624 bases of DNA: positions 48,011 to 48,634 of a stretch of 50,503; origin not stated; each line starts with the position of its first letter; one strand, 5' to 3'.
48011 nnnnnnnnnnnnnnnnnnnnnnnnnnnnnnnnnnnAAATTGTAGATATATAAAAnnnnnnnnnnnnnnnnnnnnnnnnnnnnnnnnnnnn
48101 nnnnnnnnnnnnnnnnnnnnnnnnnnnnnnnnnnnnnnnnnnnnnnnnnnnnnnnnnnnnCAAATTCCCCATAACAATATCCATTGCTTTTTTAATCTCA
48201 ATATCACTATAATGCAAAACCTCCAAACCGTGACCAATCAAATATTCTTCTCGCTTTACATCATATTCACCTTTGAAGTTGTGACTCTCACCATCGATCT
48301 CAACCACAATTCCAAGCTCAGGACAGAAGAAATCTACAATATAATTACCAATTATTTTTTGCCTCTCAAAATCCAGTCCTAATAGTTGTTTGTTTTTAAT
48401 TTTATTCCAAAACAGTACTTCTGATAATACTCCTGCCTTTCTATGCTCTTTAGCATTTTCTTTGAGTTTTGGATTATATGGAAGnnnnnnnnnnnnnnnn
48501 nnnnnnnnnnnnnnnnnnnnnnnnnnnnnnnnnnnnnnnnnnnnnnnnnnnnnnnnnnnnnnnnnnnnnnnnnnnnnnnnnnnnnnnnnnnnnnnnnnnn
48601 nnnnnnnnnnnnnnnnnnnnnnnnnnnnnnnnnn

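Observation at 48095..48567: DUF559 endonuclease module bracketed by GC-rich terminal inverted repeats, sitting in-frame inside a DUF1016-type gene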

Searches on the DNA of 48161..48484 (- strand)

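Call 60: search_with_rna_model(model_id=R1, sources=[L130, L131, L132, L133, L134, L135, L136, L137, L138, L139, L140, L141, L142, L143, L144, L145, L146, L147, L148, L149, L150, L151, L152, L153, L154, L155, L156, L157, L158, L159, L160, L161, L162, L163, L164, L165, L166, L167, L168, L169, L170, L171, L172, L173, L174, L175, L176, L177, L178, L179, L180, L181, L182, L183, L184, L185, L186, L187, L188, L189, L190, L191, L192, L193, L194, L195, L196, L197, L198, L199, L200, L201, L202, L203, L204, L205, L206, L207, L208, L209], max_evalue=0.01)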
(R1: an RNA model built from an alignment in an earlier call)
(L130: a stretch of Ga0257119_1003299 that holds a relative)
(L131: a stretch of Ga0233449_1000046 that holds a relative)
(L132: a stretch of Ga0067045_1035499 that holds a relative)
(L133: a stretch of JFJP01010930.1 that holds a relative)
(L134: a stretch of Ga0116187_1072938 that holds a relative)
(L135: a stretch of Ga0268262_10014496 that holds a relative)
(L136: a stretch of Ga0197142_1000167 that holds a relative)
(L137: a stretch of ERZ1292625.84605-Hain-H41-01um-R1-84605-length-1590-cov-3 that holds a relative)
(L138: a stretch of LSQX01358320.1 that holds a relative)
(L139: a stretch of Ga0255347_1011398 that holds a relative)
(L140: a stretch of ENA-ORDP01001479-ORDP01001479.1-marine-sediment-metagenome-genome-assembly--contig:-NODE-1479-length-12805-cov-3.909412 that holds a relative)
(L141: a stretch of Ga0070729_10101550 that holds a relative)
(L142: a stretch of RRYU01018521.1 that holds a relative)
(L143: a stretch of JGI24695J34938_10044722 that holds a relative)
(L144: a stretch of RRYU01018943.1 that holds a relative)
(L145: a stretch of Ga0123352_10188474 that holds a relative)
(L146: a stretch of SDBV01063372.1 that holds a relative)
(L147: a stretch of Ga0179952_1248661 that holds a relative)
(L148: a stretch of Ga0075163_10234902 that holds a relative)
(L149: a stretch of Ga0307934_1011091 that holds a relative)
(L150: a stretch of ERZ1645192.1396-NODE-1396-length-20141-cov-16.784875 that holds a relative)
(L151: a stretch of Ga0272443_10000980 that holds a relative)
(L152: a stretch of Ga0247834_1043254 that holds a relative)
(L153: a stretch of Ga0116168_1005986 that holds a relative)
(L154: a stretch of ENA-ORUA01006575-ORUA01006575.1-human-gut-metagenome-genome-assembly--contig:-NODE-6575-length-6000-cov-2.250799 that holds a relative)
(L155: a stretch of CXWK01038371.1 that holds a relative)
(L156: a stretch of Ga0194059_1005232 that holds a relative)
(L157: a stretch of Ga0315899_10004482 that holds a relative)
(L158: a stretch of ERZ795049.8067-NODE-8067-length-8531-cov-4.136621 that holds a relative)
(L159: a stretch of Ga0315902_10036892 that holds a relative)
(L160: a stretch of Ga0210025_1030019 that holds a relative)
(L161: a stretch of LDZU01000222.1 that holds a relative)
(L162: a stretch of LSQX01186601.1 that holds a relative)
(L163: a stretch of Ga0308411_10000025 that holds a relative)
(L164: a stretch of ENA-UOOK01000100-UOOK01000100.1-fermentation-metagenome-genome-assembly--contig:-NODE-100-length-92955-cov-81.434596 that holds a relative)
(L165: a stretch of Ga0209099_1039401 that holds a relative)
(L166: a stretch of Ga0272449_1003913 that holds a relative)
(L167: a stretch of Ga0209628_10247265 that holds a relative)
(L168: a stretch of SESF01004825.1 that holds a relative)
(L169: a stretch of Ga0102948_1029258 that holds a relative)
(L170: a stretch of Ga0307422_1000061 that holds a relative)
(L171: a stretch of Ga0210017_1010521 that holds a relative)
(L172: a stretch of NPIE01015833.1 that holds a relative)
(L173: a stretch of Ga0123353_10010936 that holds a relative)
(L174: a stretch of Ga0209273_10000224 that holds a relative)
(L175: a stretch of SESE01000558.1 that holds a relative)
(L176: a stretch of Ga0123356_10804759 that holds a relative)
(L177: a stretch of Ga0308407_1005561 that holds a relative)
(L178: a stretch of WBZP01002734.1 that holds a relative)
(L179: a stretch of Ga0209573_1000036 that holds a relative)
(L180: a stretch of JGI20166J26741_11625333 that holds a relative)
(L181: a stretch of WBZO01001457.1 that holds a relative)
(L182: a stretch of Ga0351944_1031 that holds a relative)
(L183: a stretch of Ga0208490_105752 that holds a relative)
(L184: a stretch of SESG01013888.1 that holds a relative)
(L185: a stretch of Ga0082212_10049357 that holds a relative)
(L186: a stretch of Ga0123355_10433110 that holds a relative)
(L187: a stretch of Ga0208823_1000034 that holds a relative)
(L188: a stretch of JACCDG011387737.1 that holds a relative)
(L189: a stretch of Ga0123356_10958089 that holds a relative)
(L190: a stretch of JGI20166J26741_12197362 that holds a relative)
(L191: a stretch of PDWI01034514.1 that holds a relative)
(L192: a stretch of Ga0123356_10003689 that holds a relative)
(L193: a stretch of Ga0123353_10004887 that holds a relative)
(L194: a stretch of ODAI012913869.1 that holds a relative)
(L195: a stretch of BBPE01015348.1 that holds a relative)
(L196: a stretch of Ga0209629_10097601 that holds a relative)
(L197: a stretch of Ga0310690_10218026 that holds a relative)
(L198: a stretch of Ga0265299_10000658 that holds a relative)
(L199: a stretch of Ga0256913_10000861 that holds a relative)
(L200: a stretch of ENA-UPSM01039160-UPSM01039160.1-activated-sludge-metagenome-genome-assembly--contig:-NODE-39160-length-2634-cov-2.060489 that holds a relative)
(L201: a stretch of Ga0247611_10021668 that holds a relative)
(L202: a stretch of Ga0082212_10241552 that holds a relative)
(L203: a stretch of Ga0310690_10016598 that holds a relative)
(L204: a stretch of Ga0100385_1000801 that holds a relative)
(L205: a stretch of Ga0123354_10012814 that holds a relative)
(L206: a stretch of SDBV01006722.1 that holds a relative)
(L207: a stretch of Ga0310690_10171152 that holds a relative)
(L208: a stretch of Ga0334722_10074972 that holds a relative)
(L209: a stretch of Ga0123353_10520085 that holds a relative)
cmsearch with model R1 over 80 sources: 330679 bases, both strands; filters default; matches with E-value up to 0.01: 272.
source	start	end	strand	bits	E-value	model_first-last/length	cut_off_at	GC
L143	1063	1111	-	77.4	4e-19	1-49/49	no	0.63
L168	1949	1997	+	77.2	4.6e-19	1-49/49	no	0.65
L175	3460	3508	+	76.3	8.2e-19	1-49/49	no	0.67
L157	1151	1199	+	76.2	8.4e-19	1-49/49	no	0.63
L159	2523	2571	+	76.2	8.4e-19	1-49/49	no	0.63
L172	2665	2713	+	75.5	1.4e-18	1-49/49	no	0.69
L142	1018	1066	+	74.9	2e-18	1-49/49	no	0.71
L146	2788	2836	+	74.9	2e-18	1-49/49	no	0.69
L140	1934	1982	-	74.6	2.5e-18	1-49/49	no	0.63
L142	196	244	+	74.5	2.6e-18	1-49/49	no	0.71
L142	2388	2436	+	74.4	2.8e-18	1-49/49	no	0.67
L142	2930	2978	+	74.4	2.8e-18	1-49/49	no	0.67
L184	2891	2939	+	74.3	2.9e-18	1-49/49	no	0.69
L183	1258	1306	+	74.2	3.2e-18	1-49/49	no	0.57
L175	2890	2938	+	74.2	3.3e-18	1-49/49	no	0.69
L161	2290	2338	+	74.2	3.3e-18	1-49/49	no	0.55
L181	3366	3414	-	72.6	9.3e-18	1-49/49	no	0.59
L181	3521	3569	-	70.7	3.2e-17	1-49/49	no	0.57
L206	2930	2978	+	70.7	3.3e-17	1-49/49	no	0.59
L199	2930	2978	+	70.6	3.4e-17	1-49/49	no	0.57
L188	3342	3390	+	69.9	5.4e-17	1-49/49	no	0.65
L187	2766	2814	+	69.4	7.7e-17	1-49/49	no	0.63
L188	2943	2991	-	67.8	2.1e-16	1-49/49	no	0.57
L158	1875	1922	+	67.8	2.2e-16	1-49/49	no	0.6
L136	2942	2990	+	67.3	3e-16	1-49/49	no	0.57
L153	2593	2641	-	66.9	3.9e-16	1-49/49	no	0.49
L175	2692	2740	+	65.5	9.9e-16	1-49/49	no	0.69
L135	1752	1800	+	64.4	2.1e-15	1-49/49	no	0.65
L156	45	93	+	63.7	3.2e-15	1-49/49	no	0.61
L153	1060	1108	-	63.7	3.2e-15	1-49/49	no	0.51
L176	126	174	+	63.3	4.2e-15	1-49/49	no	0.65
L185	2861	2908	+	62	1e-14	1-49/49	no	0.71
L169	611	662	-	61.8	1.1e-14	1-49/49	no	0.5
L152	1515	1563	+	61.8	1.1e-14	1-49/49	no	0.63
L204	2876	2924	+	61.7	1.2e-14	1-49/49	no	0.53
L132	2951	2999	+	60.4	2.9e-14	1-49/49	no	0.43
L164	2819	2867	+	58.3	1.1e-13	1-49/49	no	0.63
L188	1763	1809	-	56.8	3e-13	1-49/49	no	0.6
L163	4542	4590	-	56.7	3.3e-13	1-49/49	no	0.57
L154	2925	2972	+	56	5.1e-13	1-49/49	no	0.67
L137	737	787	-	55.4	7.7e-13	1-49/49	no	0.53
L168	2519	2567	+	54.9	1.1e-12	1-49/49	no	0.65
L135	1245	1293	+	54.5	1.4e-12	1-49/49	no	0.65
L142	2216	2264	+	54.5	1.4e-12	1-49/49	no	0.65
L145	574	628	+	53.6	2.6e-12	1-49/49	no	0.6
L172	3716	3763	-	53.3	3e-12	1-49/49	no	0.69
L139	2942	2990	+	52.3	6e-12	1-49/49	no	0.55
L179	2253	2302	+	51.8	8.2e-12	1-49/49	no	0.6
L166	3354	3402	-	51.7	8.6e-12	1-49/49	no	0.51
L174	762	811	+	51.7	8.7e-12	1-49/49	no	0.62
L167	21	76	-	50.4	2e-11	1-49/49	no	0.55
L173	3575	3624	+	50.3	2.2e-11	1-49/49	no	0.58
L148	1001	1049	+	50.1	2.5e-11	1-49/49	no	0.65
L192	2606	2650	-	49.3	4.2e-11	1-49/49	no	0.73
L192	3626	3670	-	49.3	4.2e-11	1-49/49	no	0.73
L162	2933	2975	+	49.3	4.2e-11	1-49/49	no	0.6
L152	1960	2004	-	49.2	4.4e-11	1-49/49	no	0.62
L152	2077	2121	-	49.2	4.4e-11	1-49/49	no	0.62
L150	2880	2922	+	49.2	4.6e-11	1-49/49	no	0.63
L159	758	802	-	49.1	4.8e-11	1-49/49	no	0.69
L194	3000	3044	-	49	5e-11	1-49/49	no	0.64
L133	2333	2384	-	48.9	5.6e-11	1-49/49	no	0.46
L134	1274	1322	+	48.5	7.1e-11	1-49/49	no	0.59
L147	880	928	+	48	1e-10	1-49/49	no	0.51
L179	2189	2231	-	47.4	1.5e-10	1-49/49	no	0.65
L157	1595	1639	-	47.3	1.6e-10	1-49/49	no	0.62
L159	2967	3011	-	47.3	1.6e-10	1-49/49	no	0.62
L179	2897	2946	+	47.3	1.6e-10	1-49/49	no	0.62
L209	688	739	-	46.8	2.2e-10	1-49/49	no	0.54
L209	964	1015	+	46.8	2.2e-10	1-49/49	no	0.54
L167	131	178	-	46.7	2.3e-10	1-49/49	no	0.65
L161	1637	1685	+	46.4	2.9e-10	1-49/49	no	0.57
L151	3449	3502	+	46.4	2.9e-10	1-49/49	no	0.54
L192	3727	3771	+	46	3.8e-10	1-49/49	no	0.73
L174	1366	1408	-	46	3.8e-10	1-49/49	no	0.65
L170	2933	2975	+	45.9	4e-10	1-49/49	no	0.6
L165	371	413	-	45.8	4.2e-10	1-49/49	no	0.7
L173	3345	3390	-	45.5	5e-10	1-49/49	no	0.52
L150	4236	4278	+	45.3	6e-10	1-49/49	no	0.65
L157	950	994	-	45.3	6e-10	1-49/49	no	0.64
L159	2359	2403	-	45.3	6e-10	1-49/49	no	0.64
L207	2080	2124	-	45.3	6e-10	1-49/49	no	0.67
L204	2669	2717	+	45.2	6.3e-10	1-49/49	no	0.53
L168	1880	1924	-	45.1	6.9e-10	1-49/49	no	0.67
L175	2623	2667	-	45.1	6.9e-10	1-49/49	no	0.67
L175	2821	2865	-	45.1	6.9e-10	1-49/49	no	0.67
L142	963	1007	-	45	7e-10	1-49/49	no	0.67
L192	3477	3521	-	44.4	1e-09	1-49/49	no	0.71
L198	3326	3370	-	44.4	1.1e-09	1-49/49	no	0.62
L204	3379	3421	-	44.1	1.3e-09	1-49/49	no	0.63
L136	3337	3384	-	43.9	1.5e-09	1-49/49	no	0.6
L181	2932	2974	+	43.9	1.5e-09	1-49/49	no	0.65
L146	3235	3277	-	43.8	1.5e-09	1-49/49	no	0.67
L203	3326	3370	-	43.8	1.6e-09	1-49/49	no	0.62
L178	22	66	-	43.8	1.6e-09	1-49/49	no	0.73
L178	213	257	-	43.8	1.6e-09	1-49/49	no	0.73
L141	455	497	-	43.7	1.7e-09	1-49/49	no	0.65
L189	5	48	+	43.7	1.7e-09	1-49/49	no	0.73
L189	493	536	-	43.7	1.7e-09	1-49/49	no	0.73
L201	3326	3370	-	43.7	1.7e-09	1-49/49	no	0.64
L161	2683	2727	-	43.6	1.8e-09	1-49/49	no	0.56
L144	2825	2873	-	43.4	2e-09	1-49/49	no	0.61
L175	3391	3435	-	43.4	2e-09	1-49/49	no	0.67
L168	2450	2494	-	43.3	2.2e-09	1-49/49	no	0.71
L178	118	162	-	43.3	2.2e-09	1-49/49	no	0.73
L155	2828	2870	+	43.2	2.4e-09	1-49/49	no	0.58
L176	525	567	-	43.1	2.6e-09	1-49/49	no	0.67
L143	1017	1059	+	43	2.6e-09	1-49/49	no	0.65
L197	784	828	-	43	2.7e-09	1-49/49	no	0.62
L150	2034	2076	+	42.9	2.8e-09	1-49/49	no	0.7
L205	1437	1483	-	42.9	2.9e-09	1-49/49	no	0.64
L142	2875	2919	-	42.9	2.9e-09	1-49/49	no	0.71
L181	4329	4371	+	42.8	3e-09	1-49/49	no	0.72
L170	3326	3368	-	42.7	3.3e-09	1-49/49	no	0.67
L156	549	591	+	42.5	3.6e-09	1-49/49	no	0.72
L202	518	575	+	42.5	3.7e-09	1-49/49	no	0.67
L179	2057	2099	-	42.1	4.9e-09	1-49/49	no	0.58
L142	143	185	-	42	5.1e-09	1-49/49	no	0.7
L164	4788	4830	+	41.9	5.4e-09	1-49/49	no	0.58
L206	3326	3369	-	41.8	5.8e-09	1-49/49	no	0.61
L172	3095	3137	-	41.8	5.9e-09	1-49/49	no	0.67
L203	2936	2978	+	41.8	6e-09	1-49/49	no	0.67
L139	3337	3384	-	41.8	6e-09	1-49/49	no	0.52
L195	686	726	+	41.7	6.3e-09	1-49/49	no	0.61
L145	988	1031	-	41.5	7.3e-09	1-49/49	no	0.64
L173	3847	3900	+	41.5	7.3e-09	1-49/49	no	0.52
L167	80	127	-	41.3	8.2e-09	1-49/49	no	0.62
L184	2791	2835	-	41.2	8.8e-09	1-49/49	no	0.78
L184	3347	3391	-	41.2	8.8e-09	1-49/49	no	0.78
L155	1173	1215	-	41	9.8e-09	1-49/49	no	0.51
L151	2909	2962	+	41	1e-08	1-49/49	no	0.52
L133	1817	1869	+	40.9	1e-08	1-49/49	no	0.42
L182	3326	3369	-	40.9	1.1e-08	1-49/49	no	0.64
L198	2936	2978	+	40.8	1.2e-08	1-49/49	no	0.67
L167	541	588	+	40.7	1.2e-08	1-49/49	no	0.67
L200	2263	2305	-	40.7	1.2e-08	1-49/49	no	0.63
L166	3452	3500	-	40.6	1.3e-08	1-49/49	no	0.51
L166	3403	3451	-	40.6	1.3e-08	1-49/49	no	0.53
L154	3340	3381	-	40.5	1.4e-08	1-49/49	no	0.62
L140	3353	3395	-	40.5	1.4e-08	1-49/49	no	0.7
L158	2357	2400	-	40.5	1.4e-08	1-49/49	no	0.64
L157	1653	1719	+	40.4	1.5e-08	1-49/49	no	0.58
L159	3025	3091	+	40.4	1.5e-08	1-49/49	no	0.58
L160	2028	2071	-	40.4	1.5e-08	1-49/49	no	0.64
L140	2774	2816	+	40.2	1.7e-08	1-49/49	no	0.7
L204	2796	2838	-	40.1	1.8e-08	1-49/49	no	0.63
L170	2070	2112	+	40.1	1.9e-08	1-49/49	no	0.65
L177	2590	2633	-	39.9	2e-08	1-49/49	no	0.64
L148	1059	1103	-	39.9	2e-08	1-49/49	no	0.67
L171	2937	2979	+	39.9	2.1e-08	1-49/49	no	0.67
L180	398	457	+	39.6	2.5e-08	1-49/49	no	0.53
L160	1639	1681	+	39.6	2.5e-08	1-49/49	no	0.65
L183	1717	1760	-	39.5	2.7e-08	1-49/49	no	0.73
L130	2900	2945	+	39.5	2.8e-08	1-49/49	no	0.61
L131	2900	2945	+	39.5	2.8e-08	1-49/49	no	0.61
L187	2836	2880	-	39.4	2.8e-08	1-49/49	no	0.69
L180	808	854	-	39.4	2.8e-08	1-49/49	no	0.6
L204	2590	2632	-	39.2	3.2e-08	1-49/49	no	0.65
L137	642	684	+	39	3.7e-08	1-49/49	no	0.6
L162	3428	3470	-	38.9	4.1e-08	1-49/49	no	0.63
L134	919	963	+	38.8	4.4e-08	1-49/49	no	0.53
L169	211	262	+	38.6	5e-08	1-49/49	no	0.56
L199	3326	3369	-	38.5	5.1e-08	1-49/49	no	0.66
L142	2288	2332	-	38.4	5.5e-08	1-49/49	no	0.71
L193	339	399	-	38.4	5.6e-08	1-49/49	no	0.54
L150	4194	4235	+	38.4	5.7e-08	1-49/49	no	0.64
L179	2832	2874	-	38.2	6.1e-08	1-49/49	no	0.6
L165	587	629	+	38.1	7e-08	1-49/49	no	0.7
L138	2876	2917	+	37.9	7.6e-08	1-49/49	no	0.64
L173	2933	2974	+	37.8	8.1e-08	1-49/49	no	0.64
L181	3645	3687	+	37.8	8.2e-08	1-49/49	no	0.65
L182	2933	2975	+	37.6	9.4e-08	1-49/49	no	0.6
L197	394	436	+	37.6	9.5e-08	1-49/49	no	0.72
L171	3400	3441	-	37.5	9.9e-08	1-49/49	no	0.62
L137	1152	1194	-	37.2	1.3e-07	1-49/49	no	0.63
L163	4923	4968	-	36.9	1.5e-07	1-49/49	no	0.54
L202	1009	1050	-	36.7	1.7e-07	1-49/49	no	0.69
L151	3571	3616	-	36.7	1.7e-07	1-49/49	no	0.57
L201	2936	2978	+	36.6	1.8e-07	1-49/49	no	0.74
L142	2830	2874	-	36.6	1.8e-07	1-49/49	no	0.73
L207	1690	1732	+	36.6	1.8e-07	1-49/49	no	0.72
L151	2805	2850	-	36.5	1.9e-07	1-49/49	no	0.57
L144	2882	2938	+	36.3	2.3e-07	1-49/49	no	0.49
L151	3392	3437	-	36.2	2.3e-07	1-49/49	no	0.57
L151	1000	1045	-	36.1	2.5e-07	1-49/49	no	0.57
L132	3340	3389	-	36.1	2.6e-07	1-49/49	no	0.48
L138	3371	3414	-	35.9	2.9e-07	1-49/49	no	0.68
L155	1444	1487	+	35.9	2.9e-07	1-49/49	no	0.64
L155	3595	3637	+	35.8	3.1e-07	1-49/49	no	0.6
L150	4920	4961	+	35.7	3.3e-07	1-49/49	no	0.62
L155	3253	3296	-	35.6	3.6e-07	1-49/49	no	0.61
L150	3368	3411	-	35.4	3.9e-07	1-49/49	no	0.57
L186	970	1016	+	35.3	4.2e-07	1-49/49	no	0.57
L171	3484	3525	-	35.2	4.6e-07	1-49/49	no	0.6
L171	3526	3567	-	35.2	4.6e-07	1-49/49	no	0.6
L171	3568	3609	-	35.2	4.6e-07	1-49/49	no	0.6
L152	2018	2052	+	35.2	4.6e-07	1-49/49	no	0.66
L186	1382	1428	-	35.1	4.8e-07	1-49/49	no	0.6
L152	2135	2169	+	34.9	5.5e-07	1-49/49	no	0.66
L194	2607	2652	+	34.5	7.1e-07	1-49/49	no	0.65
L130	3379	3423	-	34.3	8.4e-07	1-49/49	no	0.51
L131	3379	3423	-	34.3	8.4e-07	1-49/49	no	0.51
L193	2885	2945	-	34.1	9.2e-07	1-49/49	no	0.56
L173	1945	1987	+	34.1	9.6e-07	1-49/49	no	0.67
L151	1104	1157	+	33.8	1.2e-06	1-49/49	no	0.52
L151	3675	3728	+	33.8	1.2e-06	1-49/49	no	0.52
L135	1708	1741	-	33.7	1.2e-06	1-49/49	no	0.59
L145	1032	1074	-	33.6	1.3e-06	1-49/49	no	0.7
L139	3385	3429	-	33.5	1.4e-06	1-49/49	no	0.51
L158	1923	1965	+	33.5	1.4e-06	1-49/49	no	0.53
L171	3442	3483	-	33.5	1.4e-06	1-49/49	no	0.6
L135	1200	1234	-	33.4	1.5e-06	1-49/49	no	0.66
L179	3457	3506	-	33.3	1.6e-06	1-49/49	no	0.6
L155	3297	3338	-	32.7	2.3e-06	1-49/49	no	0.62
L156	485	529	-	32.7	2.4e-06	1-49/49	no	0.76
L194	3156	3201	+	32.7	2.4e-06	1-49/49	no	0.65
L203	3482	3527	+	32.7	2.4e-06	1-49/49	no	0.65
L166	2884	2931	+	32.3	3e-06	1-49/49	no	0.54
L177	2818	2851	+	32.1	3.4e-06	1-49/49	no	0.59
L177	2917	2950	+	31.8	4.3e-06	1-49/49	no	0.62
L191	2898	2962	+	31.6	4.8e-06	1-49/49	no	0.55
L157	1105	1137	-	31.3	5.8e-06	1-49/49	no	0.64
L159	2477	2509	-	31.3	5.8e-06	1-49/49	no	0.64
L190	1592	1656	-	30.9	7.6e-06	1-49/49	no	0.52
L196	2341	2405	-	30.9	7.6e-06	1-49/49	no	0.52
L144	3357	3401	+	30.8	8.4e-06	1-49/49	no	0.49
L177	2983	3016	+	30.7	8.8e-06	1-49/49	no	0.65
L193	179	244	+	30.6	9.3e-06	1-49/49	no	0.56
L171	3356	3399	-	30.5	9.8e-06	1-49/49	no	0.59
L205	983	1040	+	30.1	1.3e-05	1-49/49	no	0.69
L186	1448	1494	+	29.7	1.7e-05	1-49/49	no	0.57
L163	3333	3366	-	29.4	2.1e-05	1-49/49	no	0.47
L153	2216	2249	-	28.7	3.3e-05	1-49/49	no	0.5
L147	1305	1338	-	28.7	3.3e-05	1-49/49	no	0.5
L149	2496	2541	-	28.6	3.6e-05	1-49/49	no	0.59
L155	2721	2753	-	28.2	4.5e-05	1-49/49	no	0.61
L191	3368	3426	-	28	5.2e-05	1-49/49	no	0.59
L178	44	95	+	27.4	7.8e-05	1-49/49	no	0.6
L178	140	191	+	26.5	0.00014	1-49/49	no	0.58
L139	2866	2913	-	24.9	0.00041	1-49/49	no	0.4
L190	1142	1208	+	24.6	0.00048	1-49/49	no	0.57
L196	1891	1957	+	24.6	0.00048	1-49/49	no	0.57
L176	584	628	-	24.6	0.0005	1-49/49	no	0.6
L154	2879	2923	-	24.5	0.00051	1-49/49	no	0.56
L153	1789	1824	+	24.5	0.00052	1-49/49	no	0.42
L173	2608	2656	+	24.1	0.0007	1-49/49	no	0.63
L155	450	483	-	23.9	0.00075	1-49/49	no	0.62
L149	1652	1692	+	23.7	0.00091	1-49/49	no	0.61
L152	1472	1504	-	23.5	0.00098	1-49/49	no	0.64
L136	3385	3423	-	23.5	0.001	4-43/49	no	0.54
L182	2106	2148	+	23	0.0014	1-49/49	no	0.49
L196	2435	2503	+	22.9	0.0015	1-49/49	no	0.46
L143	966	1015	+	22.8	0.0016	1-49/49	no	0.56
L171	3610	3648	-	22.4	0.0021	1-49/49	no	0.64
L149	2411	2455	+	22.4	0.0021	1-49/49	no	0.53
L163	3367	3399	-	22.3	0.0022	1-49/49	no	0.55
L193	259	309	+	22.3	0.0022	1-49/49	no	0.53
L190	1686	1754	+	22.3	0.0023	1-49/49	no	0.46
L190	4107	4171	-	22.2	0.0024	1-49/49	no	0.52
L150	4962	5010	+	22.1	0.0026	1-49/49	no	0.47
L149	870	912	+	21.9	0.0029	1-49/49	no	0.56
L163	4591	4623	-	21.6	0.0035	1-49/49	no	0.52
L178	235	286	+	21.3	0.0042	1-49/49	no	0.63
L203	3348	3383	+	21.3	0.0043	1-49/49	no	0.67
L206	2897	2929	+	21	0.0051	1-49/49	no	0.55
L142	2333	2368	-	20.8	0.0058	1-49/49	no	0.58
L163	4624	4656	-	20.7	0.0062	1-49/49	no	0.55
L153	1116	1150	+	20.6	0.0066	1-49/49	no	0.54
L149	2981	3024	+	20.6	0.0069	1-49/49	no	0.55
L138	2918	2972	+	20.3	0.0083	1-49/49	no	0.55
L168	1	19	+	20.1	0.0095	31-49/49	5'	0.63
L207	2102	2135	+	20.1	0.0097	1-49/49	no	0.71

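Call 84: search_with_rna_model(model_id=R1, sources=[L211, L212, L213, L214, L215, L216, L217, L218, L219, L220, L221, L222, L223, L224, L225, L226, L227, L228, L229, L230], max_evalue=0.1)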
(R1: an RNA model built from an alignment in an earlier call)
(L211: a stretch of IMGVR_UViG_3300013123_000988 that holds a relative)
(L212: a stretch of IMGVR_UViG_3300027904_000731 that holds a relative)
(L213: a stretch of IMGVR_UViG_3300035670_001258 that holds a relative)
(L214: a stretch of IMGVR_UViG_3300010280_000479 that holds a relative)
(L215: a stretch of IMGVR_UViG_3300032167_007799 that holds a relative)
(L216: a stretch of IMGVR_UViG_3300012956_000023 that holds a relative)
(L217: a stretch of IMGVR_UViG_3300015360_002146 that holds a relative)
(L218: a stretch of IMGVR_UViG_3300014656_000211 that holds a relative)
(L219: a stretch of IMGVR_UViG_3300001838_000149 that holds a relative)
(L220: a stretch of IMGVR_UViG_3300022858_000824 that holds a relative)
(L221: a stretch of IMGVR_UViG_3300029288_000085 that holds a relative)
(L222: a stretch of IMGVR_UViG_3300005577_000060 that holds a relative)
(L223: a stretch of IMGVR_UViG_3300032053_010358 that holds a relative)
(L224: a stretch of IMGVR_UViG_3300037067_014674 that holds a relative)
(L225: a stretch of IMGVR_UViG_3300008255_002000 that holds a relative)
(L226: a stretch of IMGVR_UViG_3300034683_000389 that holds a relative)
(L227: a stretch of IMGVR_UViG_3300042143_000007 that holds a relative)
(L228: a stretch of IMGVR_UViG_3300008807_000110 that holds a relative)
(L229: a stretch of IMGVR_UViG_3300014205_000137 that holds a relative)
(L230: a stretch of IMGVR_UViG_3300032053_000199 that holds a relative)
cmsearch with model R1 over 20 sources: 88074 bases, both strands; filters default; matches with E-value up to 0.1: 4.
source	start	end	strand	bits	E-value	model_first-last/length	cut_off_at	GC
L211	58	106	+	65.6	2.5e-16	1-49/49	no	0.63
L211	459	502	-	40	5.1e-09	1-49/49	no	0.7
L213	46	113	-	16.5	0.027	1-49/49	no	0.56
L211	61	77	-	14.6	0.096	4-20/49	no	0.76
